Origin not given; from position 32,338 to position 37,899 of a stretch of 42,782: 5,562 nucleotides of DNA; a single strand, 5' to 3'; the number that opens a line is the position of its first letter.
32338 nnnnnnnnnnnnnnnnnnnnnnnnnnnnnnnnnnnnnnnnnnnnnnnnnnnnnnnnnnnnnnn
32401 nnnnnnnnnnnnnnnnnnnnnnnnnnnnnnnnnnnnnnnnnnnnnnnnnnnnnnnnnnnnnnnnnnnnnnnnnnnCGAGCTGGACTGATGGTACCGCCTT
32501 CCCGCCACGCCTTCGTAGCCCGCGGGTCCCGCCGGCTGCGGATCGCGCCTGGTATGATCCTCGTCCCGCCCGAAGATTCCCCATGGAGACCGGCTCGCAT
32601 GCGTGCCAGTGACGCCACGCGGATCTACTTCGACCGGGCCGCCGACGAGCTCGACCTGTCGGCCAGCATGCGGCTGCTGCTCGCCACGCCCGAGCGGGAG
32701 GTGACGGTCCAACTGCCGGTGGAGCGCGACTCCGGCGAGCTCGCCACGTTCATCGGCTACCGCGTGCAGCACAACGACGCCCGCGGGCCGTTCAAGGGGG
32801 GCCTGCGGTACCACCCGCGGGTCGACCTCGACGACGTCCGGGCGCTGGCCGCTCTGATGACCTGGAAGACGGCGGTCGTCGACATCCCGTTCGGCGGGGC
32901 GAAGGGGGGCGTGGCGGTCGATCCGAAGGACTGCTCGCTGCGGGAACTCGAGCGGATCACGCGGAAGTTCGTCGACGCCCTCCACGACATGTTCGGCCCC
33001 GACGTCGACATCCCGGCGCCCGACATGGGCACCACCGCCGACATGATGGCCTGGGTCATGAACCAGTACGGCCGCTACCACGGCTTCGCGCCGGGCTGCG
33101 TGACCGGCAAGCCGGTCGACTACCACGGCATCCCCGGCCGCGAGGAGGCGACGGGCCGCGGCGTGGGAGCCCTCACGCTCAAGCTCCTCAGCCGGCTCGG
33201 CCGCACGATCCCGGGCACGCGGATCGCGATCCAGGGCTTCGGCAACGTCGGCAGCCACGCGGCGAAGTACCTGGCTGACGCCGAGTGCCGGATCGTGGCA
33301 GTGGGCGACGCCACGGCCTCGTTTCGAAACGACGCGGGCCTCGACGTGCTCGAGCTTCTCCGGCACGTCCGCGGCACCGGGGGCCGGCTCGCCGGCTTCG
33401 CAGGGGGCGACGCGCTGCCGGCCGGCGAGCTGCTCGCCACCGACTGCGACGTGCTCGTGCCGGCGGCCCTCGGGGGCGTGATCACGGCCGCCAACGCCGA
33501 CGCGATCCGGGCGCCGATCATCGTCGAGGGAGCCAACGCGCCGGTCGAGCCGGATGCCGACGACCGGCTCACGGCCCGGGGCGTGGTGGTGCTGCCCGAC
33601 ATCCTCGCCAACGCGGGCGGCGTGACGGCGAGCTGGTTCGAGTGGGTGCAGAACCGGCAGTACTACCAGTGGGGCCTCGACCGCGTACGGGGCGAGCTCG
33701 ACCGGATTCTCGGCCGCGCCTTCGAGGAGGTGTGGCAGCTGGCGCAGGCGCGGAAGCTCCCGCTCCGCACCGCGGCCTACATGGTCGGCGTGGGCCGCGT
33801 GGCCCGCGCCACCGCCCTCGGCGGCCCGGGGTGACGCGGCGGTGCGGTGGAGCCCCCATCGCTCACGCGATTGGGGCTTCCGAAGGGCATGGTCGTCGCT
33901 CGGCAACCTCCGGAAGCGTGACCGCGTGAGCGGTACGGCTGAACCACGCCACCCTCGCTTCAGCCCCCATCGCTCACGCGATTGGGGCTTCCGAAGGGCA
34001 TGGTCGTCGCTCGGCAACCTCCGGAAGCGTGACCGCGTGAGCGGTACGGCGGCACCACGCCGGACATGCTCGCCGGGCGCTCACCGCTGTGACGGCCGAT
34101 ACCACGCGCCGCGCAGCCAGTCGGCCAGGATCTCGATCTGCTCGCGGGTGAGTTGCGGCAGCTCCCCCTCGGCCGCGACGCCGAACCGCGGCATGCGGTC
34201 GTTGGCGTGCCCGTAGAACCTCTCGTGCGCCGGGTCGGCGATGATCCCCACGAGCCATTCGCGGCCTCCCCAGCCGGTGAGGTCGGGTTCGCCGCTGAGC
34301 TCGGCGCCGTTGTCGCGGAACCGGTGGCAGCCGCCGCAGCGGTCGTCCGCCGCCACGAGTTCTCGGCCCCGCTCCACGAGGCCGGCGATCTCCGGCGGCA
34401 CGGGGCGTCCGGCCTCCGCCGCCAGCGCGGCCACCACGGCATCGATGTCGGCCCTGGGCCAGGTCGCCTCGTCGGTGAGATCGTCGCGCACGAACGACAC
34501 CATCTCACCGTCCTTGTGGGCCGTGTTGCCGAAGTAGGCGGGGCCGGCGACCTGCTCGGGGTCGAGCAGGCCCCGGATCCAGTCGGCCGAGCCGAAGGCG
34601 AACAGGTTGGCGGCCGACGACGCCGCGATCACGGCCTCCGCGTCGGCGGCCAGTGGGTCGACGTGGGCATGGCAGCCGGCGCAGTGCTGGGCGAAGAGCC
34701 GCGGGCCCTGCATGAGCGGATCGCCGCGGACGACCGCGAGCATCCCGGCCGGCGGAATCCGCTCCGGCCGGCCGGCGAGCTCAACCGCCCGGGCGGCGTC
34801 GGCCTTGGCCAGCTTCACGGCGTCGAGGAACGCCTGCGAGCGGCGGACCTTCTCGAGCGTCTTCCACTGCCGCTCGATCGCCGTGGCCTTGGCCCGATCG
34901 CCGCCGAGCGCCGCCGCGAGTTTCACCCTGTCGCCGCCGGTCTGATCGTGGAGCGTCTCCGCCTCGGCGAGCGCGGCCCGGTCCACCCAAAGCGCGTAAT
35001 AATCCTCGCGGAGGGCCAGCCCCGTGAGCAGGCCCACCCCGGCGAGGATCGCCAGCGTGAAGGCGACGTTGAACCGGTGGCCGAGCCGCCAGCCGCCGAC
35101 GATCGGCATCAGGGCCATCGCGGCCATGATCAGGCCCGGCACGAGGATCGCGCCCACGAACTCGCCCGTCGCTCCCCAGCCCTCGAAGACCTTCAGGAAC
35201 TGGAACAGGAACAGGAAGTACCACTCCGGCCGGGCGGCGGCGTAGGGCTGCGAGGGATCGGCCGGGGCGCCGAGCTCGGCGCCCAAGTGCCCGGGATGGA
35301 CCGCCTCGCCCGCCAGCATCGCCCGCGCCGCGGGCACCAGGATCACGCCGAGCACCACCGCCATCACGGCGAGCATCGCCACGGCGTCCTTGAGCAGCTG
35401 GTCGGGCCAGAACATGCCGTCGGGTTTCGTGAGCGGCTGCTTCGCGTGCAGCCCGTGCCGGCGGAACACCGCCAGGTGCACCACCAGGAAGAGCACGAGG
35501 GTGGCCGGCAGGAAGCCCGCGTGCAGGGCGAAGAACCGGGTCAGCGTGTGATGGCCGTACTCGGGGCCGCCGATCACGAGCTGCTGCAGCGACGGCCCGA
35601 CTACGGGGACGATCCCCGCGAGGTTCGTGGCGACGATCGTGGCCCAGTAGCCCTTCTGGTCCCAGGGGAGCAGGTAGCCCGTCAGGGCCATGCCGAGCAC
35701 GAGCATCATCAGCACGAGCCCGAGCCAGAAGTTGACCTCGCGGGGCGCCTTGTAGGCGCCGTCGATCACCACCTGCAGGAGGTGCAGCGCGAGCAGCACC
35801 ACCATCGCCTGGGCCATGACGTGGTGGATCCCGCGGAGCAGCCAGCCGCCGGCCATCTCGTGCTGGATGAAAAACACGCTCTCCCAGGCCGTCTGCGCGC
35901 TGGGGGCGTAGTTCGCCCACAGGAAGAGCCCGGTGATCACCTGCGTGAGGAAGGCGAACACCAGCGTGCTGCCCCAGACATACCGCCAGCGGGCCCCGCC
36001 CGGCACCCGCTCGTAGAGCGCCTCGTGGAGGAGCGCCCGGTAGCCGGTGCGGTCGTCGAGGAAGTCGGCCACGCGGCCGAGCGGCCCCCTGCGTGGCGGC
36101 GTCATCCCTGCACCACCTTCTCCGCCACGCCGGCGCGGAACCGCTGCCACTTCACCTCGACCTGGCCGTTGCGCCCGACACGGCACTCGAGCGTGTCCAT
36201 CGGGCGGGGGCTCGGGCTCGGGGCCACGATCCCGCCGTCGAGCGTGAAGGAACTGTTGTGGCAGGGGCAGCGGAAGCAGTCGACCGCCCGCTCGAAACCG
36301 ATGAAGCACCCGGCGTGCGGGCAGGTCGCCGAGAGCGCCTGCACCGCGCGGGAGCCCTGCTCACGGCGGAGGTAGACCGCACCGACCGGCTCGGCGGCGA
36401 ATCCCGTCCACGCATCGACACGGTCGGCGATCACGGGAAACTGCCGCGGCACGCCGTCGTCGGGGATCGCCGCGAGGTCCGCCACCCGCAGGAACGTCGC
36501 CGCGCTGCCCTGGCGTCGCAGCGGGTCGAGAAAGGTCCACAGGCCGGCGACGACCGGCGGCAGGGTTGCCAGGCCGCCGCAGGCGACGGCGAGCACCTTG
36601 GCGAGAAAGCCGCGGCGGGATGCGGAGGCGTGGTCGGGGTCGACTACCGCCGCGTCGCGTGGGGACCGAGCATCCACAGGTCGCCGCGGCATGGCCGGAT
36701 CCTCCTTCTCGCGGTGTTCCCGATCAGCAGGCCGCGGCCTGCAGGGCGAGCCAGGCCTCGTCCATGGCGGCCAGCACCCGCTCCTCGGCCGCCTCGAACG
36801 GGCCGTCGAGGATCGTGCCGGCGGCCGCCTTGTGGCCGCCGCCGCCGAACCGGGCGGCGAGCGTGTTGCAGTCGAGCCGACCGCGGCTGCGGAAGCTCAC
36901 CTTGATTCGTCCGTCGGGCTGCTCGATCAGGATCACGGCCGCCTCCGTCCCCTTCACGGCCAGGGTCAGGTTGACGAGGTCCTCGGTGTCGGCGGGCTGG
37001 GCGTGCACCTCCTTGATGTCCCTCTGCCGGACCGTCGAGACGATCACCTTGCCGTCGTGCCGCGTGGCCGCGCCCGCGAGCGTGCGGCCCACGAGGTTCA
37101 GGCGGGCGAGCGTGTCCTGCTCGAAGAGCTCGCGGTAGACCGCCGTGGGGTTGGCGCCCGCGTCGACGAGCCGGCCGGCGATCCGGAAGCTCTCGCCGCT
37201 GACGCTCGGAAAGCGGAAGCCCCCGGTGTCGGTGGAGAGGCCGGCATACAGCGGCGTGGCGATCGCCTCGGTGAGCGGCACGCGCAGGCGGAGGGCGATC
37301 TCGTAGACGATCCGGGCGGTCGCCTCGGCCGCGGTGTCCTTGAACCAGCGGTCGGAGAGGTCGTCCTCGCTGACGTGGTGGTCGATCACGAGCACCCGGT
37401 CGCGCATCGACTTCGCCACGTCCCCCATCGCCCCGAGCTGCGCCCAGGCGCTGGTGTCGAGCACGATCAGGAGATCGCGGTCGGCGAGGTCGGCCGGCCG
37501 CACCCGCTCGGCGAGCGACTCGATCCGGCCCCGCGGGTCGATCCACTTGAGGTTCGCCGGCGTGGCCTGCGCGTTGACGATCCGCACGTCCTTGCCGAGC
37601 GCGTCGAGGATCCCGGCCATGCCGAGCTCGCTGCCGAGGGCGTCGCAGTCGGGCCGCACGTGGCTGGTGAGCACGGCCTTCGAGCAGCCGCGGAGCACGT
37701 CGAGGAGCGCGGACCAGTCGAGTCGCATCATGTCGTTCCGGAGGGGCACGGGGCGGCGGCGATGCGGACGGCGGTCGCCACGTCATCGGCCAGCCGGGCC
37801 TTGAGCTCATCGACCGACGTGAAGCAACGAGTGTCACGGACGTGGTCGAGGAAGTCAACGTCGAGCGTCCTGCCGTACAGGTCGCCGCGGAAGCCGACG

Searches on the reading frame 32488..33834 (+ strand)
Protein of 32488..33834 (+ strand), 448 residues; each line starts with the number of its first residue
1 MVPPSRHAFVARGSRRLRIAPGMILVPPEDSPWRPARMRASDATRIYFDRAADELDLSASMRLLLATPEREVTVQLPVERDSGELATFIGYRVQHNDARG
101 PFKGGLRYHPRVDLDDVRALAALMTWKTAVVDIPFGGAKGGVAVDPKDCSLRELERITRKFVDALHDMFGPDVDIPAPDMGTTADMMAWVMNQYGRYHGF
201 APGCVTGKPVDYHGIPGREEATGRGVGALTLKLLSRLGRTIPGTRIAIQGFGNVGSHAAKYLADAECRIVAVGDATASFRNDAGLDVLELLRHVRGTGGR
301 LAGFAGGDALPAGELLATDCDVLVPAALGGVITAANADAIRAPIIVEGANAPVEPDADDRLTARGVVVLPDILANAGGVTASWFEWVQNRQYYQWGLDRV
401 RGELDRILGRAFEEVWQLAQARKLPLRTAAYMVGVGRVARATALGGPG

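Call 88: search_protein_families(library=pfam, proteins=[window:32488-33834:+], max_evalue=0.001)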
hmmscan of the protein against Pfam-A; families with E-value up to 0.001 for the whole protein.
window:32488-33834:+ (448 aa): 2 families
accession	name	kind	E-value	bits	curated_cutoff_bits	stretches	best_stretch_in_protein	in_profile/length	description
PF00208.27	ELFV_dehydrog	-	5.4e-65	219.9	23.4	1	214-444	2-239/241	Glutamate/Leucine/Phenylalanine/Valine dehydrogenase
PF02812.23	ELFV_dehydrog_N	-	1.2e-54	183.9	25.3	1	68-194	1-127/129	Glu/Leu/Phe/Val dehydrogenase, dimerisation domain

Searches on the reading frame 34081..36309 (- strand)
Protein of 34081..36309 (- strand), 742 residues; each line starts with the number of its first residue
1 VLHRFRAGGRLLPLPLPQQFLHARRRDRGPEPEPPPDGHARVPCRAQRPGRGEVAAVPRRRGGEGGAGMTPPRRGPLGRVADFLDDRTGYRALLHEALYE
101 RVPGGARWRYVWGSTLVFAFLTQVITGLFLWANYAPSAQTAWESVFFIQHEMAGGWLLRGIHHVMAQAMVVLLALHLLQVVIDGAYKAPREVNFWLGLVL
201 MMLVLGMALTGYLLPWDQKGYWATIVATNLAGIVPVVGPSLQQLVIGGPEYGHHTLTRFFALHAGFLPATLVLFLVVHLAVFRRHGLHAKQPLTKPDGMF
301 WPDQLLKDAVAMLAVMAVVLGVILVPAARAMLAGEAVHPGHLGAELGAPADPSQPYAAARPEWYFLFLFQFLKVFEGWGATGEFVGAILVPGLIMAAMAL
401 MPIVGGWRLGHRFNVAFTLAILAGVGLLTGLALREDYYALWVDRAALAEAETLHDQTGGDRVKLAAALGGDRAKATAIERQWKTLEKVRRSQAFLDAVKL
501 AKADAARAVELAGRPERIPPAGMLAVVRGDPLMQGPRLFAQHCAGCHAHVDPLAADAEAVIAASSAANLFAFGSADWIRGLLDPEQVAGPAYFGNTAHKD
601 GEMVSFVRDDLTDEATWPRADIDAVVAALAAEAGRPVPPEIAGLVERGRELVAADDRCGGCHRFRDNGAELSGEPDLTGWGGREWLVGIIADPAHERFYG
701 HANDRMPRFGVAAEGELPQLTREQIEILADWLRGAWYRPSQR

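Call 88: search_protein_families(library=pfam, proteins=[window:34081-36309:-], max_evalue=0.001)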
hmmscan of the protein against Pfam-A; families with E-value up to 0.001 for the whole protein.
window:34081-36309:- (742 aa): 6 families
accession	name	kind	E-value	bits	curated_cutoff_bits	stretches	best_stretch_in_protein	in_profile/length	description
PF00033.24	Cytochrome_B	-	5.3e-41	141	27.2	1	108-285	12-188/189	Cytochrome b/b6/petB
PF13631.11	Cytochrom_B_N_2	-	1.5e-38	132.9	27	1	168-325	2-161/169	Cytochrome b(N-terminal)/b6/petB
PF00034.26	Cytochrom_C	-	3.7e-09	38.2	21.3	1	645-735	1-89/90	Cytochrome c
PF13442.11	Cytochrome_CBB3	-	1.6e-07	32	27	0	532-570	3-28/68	Cytochrome C oxidase, cbb3-type, subunit III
PF14358.11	DUF4405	-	5.2e-05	24.1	26.7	1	115-177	5-62/66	Domain of unknown function (DUF4405)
PF01292.26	Ni_hydr_CYTB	-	0.00035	20.8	30.1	1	99-184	90-166/179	Prokaryotic cytochrome b561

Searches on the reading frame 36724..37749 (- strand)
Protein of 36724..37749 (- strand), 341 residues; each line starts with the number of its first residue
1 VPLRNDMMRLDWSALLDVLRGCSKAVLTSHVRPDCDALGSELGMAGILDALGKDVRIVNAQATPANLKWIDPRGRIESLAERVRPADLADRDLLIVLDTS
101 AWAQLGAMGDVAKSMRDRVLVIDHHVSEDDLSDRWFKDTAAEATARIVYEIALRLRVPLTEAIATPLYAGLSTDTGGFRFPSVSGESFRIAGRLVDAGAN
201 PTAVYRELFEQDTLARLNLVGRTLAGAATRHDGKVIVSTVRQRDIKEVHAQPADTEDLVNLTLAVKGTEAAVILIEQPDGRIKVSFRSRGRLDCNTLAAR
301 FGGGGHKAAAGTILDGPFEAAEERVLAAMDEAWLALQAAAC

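Call 88: search_protein_families(library=pfam, proteins=[window:36724-37749:-], max_evalue=0.001)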
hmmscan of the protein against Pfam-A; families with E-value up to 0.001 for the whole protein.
window:36724-37749:- (341 aa): 2 families
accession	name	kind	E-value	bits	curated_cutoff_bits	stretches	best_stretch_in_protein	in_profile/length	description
PF01368.27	DHH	-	1.1e-14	55.2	28.1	1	26-170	3-124/125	DHH family, N-terminal domain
PF02272.25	DHHA1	-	3.9e-12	47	25.9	1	233-331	2-98/102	DHHA1 domain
